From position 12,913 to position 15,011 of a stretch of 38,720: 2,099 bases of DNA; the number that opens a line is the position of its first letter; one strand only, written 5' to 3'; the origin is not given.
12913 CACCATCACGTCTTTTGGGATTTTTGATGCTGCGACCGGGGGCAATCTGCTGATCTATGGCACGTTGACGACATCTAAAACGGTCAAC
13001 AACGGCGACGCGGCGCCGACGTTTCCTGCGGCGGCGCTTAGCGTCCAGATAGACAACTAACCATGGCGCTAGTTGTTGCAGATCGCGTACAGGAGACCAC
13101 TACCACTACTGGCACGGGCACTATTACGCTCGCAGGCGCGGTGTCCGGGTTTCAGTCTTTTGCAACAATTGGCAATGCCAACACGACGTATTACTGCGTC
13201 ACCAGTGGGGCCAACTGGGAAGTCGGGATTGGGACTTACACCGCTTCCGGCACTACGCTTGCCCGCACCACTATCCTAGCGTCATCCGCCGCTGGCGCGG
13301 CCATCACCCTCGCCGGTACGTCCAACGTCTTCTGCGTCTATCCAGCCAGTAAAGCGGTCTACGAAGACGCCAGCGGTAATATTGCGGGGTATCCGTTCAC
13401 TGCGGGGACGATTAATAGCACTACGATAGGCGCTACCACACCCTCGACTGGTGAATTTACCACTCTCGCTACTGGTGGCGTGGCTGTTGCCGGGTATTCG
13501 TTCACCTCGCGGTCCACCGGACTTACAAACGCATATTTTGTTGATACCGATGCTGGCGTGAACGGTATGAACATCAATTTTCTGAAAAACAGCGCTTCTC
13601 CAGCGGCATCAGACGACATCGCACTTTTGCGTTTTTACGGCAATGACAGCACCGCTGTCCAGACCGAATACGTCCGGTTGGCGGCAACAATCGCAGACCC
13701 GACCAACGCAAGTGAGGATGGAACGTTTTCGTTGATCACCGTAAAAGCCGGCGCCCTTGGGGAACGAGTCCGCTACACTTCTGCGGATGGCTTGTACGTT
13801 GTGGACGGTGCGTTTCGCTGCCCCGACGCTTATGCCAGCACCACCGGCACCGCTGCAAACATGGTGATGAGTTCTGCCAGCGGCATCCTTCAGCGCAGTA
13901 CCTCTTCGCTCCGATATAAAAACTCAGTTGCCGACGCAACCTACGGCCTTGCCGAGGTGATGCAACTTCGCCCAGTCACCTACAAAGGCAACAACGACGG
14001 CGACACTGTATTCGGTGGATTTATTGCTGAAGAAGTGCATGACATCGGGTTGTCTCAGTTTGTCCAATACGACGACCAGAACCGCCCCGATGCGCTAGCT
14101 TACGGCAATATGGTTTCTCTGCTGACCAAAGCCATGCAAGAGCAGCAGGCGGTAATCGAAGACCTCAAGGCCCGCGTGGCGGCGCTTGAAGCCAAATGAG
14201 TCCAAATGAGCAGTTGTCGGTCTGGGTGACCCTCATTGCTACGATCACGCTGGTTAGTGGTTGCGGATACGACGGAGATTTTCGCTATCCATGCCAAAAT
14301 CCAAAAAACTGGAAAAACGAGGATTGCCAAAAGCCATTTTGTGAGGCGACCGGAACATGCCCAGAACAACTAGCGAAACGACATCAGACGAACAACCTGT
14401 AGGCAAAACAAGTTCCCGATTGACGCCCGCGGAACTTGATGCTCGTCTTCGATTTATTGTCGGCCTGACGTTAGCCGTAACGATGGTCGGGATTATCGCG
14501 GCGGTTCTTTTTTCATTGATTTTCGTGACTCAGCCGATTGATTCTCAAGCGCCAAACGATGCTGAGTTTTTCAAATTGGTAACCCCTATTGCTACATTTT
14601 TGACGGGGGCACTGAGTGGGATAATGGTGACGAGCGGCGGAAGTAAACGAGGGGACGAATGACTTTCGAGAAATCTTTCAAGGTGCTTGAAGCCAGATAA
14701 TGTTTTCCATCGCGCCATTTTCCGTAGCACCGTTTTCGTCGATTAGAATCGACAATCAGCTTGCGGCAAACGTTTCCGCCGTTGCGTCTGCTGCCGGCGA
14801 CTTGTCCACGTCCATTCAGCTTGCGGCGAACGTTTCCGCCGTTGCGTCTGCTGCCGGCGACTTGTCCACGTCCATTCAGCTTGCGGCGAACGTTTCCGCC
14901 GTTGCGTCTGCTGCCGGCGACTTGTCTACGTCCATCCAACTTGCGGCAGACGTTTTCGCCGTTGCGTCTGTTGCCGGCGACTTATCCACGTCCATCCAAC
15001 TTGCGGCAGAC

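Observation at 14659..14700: A 30-bp endolysin 5' remnant marks insertion of a 2.2-kb tail-fibre cassette into a holin-endolysin pair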

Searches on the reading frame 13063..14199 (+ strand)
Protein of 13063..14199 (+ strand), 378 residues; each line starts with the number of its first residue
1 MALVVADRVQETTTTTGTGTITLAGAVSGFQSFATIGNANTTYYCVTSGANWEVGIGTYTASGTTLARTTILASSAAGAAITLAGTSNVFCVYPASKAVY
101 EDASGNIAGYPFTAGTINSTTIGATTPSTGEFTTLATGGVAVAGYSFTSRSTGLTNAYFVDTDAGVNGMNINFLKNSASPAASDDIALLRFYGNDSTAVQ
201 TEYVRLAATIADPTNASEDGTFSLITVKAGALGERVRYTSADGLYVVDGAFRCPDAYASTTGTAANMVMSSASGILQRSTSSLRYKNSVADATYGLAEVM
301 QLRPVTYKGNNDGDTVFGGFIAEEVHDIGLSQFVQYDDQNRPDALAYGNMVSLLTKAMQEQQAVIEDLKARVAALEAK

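Call 5: search_protein_families(library=phrogs, proteins=[window:13063-14199:+], max_evalue=0.01)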
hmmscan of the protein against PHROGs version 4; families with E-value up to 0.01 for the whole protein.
window:13063-14199:+ (378 aa): 9 families
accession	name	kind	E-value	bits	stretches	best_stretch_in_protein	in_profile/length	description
phrog_1786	-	head and packaging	4.4e-10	39.1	1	242-369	1100-1240/1246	minor head protein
phrog_9942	-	tail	1.1e-08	34.6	1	268-377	915-1046/1178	tail fiber protein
phrog_1330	-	tail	1.5e-08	34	1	147-377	1112-1352/1361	tail protein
phrog_19653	-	head and packaging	4.9e-08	33.8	1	317-369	360-412/418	minor head protein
phrog_18345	-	tail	7e-08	32.2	1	272-376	846-954/956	tail fiber protein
phrog_33119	-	tail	0.00034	20.3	1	278-376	545-638/643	long tail fiber protein distal subunit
phrog_1699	-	tail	0.0021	17.7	1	280-375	893-994/1000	long tail fiber protein distal subunit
phrog_19195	-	head and packaging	0.0022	16.7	1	263-327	1271-1334/1425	virion structural protein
phrog_5413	-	tail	0.0038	17.4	1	268-308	194-234/334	minor tail protein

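Call 6: search_protein_families(library=pfam, proteins=[window:13063-14199:+], max_evalue=0.01)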
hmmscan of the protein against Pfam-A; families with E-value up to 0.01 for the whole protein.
window:13063-14199:+ (378 aa): 1 family
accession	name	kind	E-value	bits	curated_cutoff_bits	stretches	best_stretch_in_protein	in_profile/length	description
PF13884.11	Peptidase_S74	-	7.8e-05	23.3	22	1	281-330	1-53/58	Chaperone of endosialidase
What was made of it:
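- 13063..14199 (+): TF1, a tail-fibre gene (378 aa) with a C-terminal Peptidase_S74 chaperone domain. It ends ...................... (LEAK-stop). Pfam PF13884 and PHROG tail-fibre hits (calls 5, 6).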

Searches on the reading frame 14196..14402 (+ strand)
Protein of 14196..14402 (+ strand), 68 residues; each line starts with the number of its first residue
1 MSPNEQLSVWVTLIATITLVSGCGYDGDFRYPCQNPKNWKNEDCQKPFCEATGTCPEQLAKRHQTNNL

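Call 5: search_protein_families(library=phrogs, proteins=[window:14196-14402:+], max_evalue=0.01)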
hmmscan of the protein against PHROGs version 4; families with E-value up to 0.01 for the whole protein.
window:14196-14402:+ (68 aa): 0 families

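Call 6: search_protein_families(library=pfam, proteins=[window:14196-14402:+], max_evalue=0.01)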
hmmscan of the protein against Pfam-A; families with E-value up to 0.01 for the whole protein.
window:14196-14402:+ (68 aa): 0 families

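Call 62: find_encoding_contigs(protein=window:14196-14402:+, flank=6000, max_places=10)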
Protein window:14196-14402:+ (68 aa): no gene with exactly this product is on record in the collection.

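Call 67: search_protein_families(library=ncbifam, proteins=[window:14196-14402:+], max_evalue=0.01)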
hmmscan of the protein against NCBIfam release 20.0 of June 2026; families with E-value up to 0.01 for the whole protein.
window:14196-14402:+ (68 aa): 0 families
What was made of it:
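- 14196..14402 (+): lipo68, a small Cys-rich predicted lipoprotein (lipobox LVSGC). Its ATG overlaps the TF1 stop. There are no Pfam, PHROG or NCBIfam hits (calls 5, 6, 67).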

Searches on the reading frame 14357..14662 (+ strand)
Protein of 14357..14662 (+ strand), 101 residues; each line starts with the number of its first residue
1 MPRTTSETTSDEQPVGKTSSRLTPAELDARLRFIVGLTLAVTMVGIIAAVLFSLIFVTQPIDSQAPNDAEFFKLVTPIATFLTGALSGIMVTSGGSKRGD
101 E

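Call 5: search_protein_families(library=phrogs, proteins=[window:14357-14662:+], max_evalue=0.01)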
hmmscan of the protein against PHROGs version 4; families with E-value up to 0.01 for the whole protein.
window:14357-14662:+ (101 aa): 1 family
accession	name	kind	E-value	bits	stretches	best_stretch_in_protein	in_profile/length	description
phrog_25359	-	unknown function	5.9e-21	75.3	1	20-97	5-81/94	-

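Call 6: search_protein_families(library=pfam, proteins=[window:14357-14662:+], max_evalue=0.01)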
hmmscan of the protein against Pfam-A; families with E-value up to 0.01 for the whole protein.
window:14357-14662:+ (101 aa): 0 families

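Call 8: find_related_loci(query=window:14357-14662:+, collection=viral_contigs, flank=8000)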
Query window:14357-14662:+ (101 aa) in viral_contigs; peptide patterns used: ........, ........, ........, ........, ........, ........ (x = any residue, [..] = any of these).
543 stretches matched a pattern; 404 encode a relative of the query (tblastn E <= 1e-3); the best 80 are kept; 80 distinct loci.
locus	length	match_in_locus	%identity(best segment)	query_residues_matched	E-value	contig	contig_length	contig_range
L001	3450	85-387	91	1-101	2e-55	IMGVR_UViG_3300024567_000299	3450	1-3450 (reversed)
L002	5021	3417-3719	87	1-101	4e-54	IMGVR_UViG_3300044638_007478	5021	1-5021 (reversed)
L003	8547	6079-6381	87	1-101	1e-53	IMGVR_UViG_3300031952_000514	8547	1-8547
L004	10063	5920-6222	86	1-101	9e-53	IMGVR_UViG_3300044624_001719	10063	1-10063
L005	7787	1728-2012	59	5-100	2e-32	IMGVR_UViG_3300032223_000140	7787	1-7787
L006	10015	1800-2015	72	20-91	5e-32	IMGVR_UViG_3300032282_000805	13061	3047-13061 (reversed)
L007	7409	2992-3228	69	21-100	3e-31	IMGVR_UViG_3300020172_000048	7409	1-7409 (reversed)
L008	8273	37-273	69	21-100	3e-31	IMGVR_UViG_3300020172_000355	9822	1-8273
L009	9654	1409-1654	63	20-101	5e-31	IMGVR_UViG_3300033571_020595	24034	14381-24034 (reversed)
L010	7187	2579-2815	69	21-100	3e-31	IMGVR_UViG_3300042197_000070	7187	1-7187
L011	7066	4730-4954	71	26-100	4e-31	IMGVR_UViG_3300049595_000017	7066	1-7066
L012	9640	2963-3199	69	21-100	4e-31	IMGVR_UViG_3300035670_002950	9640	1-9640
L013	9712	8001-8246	64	18-101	6e-31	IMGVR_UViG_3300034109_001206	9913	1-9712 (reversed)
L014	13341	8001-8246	64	18-101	1e-30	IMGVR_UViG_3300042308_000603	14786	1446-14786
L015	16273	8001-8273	59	3-93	1e-30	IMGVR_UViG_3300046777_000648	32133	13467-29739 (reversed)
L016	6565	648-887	62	21-101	2e-30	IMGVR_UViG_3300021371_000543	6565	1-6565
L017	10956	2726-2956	69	21-101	2e-30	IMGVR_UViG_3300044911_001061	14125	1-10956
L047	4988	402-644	62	20-101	3e-30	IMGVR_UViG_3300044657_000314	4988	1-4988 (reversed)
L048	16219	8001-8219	62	21-93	6e-30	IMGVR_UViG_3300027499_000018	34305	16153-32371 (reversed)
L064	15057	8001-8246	62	20-101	1e-29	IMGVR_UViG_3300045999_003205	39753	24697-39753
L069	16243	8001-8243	59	20-101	1e-28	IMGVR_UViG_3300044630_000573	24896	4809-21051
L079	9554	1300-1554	60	17-99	2e-28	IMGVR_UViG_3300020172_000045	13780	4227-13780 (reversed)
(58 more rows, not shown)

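Call 25: find_encoding_contigs(protein=window:14357-14662:+, flank=10000, max_places=10)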
Protein window:14357-14662:+ (101 aa): 7 contigs read that carry it; 7 places shown.
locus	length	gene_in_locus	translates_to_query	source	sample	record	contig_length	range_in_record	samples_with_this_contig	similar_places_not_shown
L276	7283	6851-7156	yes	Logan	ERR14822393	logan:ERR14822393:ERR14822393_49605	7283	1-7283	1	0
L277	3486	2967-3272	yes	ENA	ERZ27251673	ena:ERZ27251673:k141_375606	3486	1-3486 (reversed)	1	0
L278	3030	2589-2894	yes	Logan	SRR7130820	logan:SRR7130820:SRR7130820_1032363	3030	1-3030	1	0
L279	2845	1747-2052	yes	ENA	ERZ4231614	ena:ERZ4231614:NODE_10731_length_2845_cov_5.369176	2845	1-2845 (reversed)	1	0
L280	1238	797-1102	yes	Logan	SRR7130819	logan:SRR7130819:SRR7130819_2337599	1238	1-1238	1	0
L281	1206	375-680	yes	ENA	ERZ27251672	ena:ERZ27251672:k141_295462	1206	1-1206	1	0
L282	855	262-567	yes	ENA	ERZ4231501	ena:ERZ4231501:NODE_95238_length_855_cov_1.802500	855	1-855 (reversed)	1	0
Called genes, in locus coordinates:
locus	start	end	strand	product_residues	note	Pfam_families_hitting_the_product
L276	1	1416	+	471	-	?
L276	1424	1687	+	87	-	-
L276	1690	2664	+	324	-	-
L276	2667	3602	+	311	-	PF17236:SU10_MCP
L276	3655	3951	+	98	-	-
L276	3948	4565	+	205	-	PF24175:SU10_adaptor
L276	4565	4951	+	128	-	PF23140:Gp80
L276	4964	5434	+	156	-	PF23140:Gp80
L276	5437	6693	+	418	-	-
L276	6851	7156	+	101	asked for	-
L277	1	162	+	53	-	?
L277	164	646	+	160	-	-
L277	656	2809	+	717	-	-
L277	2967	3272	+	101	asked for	-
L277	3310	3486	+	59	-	?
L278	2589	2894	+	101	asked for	-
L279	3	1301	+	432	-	?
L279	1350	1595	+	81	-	-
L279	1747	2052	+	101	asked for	-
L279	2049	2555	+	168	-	PF05838:Glyco_hydro_108, PF09374:PG_binding_3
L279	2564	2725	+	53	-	-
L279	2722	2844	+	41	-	?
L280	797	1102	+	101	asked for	-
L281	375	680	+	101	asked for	-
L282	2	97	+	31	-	?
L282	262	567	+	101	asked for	-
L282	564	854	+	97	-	?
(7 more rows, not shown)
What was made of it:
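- On Phage mosaic joint by microhomology-mediated illegitimate recombination: memb101 with a full lysin is seen in L279 and L282 (call 25).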

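Call 55: search_protein_families(library=phrogs, proteins=[L069:10192-10413:+, L279:2049-2555:+], max_evalue=0.01)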
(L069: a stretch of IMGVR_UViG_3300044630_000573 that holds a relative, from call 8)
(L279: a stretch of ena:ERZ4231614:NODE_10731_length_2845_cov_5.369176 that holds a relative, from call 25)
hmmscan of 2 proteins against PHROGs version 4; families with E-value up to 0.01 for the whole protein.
L069:10192-10413:+ (73 aa): 1 family
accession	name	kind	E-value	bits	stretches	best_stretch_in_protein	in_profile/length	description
phrog_1103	-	unknown function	0.0017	19.4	1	16-65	21-70/80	-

L279:2049-2555:+ (168 aa): 2 families
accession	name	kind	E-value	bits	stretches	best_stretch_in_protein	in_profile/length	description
phrog_315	-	lysis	6.2e-51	174.7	1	1-163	333-487/677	endolysin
phrog_12853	-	unknown function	4.8e-20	73.3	1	1-123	1-129/131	-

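Call 67: search_protein_families(library=ncbifam, proteins=[window:14357-14662:+], max_evalue=0.01)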
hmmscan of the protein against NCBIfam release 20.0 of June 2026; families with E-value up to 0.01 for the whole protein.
window:14357-14662:+ (101 aa): 0 families

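Call 69: search_protein_families(library=pfam, proteins=[L069:8249-8851:+, L013:8318-9496:+, L064:8278-8685:+, L016:890-1300:+, L017:2964-3449:+, L007:3228-3476:+, L048:8287-8778:+, L079:1550-2077:+, L047:647-1042:+], max_evalue=0.01)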
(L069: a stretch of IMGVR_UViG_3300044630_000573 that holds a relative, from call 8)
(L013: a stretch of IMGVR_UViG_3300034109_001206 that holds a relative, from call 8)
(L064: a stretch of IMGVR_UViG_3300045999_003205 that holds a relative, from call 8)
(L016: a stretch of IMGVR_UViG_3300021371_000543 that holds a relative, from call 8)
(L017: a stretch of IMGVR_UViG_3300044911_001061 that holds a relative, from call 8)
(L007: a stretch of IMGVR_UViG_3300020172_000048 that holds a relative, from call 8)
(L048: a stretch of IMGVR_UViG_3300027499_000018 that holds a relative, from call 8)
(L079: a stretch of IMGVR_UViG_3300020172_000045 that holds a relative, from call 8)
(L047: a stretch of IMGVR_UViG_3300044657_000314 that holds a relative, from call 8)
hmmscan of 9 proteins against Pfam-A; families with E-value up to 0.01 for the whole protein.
L069:8249-8851:+ (200 aa): 0 families

L013:8318-9496:+ (392 aa): 3 families
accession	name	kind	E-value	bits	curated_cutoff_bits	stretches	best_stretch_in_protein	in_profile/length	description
PF08291.16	Peptidase_M15_3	-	5.1e-20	72.1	23.2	1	243-337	2-89/108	Peptidase M15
PF00182.24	Glyco_hydro_19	-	2.3e-06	28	25.5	1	38-157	54-154/232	Chitinase class I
PF05951.18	Peptidase_M15_2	-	8.1e-05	22.8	27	1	243-329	29-117/153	Bacterial protein of unknown function (DUF882)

L064:8278-8685:+ (135 aa): 2 families
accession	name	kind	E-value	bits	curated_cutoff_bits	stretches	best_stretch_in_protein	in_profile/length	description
PF05257.22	CHAP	-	5.6e-10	40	26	1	19-110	6-81/81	CHAP domain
PF00877.26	NLPC_P60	-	0.00066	20.1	23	1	54-102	31-77/105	NlpC/P60 family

L016:890-1300:+ (136 aa): 2 families
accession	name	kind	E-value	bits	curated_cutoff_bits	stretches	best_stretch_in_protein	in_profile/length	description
PF11351.13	GTA_holin_3TM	-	8.2e-11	42.9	24.8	1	6-94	2-87/123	Holin of 3TMs, for gene-transfer release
PF24319.2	DUF7491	-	0.0077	16.9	30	1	21-61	18-57/90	Coiled-coil region of unknown function (DUF7491)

L017:2964-3449:+ (161 aa): 0 families

L007:3228-3476:+ (82 aa): 0 families

L048:8287-8778:+ (163 aa): 0 families

L079:1550-2077:+ (175 aa): 0 families

L047:647-1042:+ (131 aa): 1 family
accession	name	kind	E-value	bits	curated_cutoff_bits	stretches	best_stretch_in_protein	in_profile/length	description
PF11351.13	GTA_holin_3TM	-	8.1e-24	84.9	24.8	1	4-117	2-117/123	Holin of 3TMs, for gene-transfer release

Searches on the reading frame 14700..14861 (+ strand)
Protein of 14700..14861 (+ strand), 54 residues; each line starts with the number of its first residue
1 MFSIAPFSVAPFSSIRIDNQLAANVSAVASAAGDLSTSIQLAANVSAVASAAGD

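Call 34: find_related_loci(query=window:14700-14861:+, collection=metagenome_contigs, flank=10000)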
Query seq(54 aa) (54 aa) in metagenome_contigs; peptide patterns used: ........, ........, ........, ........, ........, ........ (x = any residue, [..] = any of these).
600 stretches matched a pattern, but none encodes a relative of the query by tblastn (E <= 1e-3).
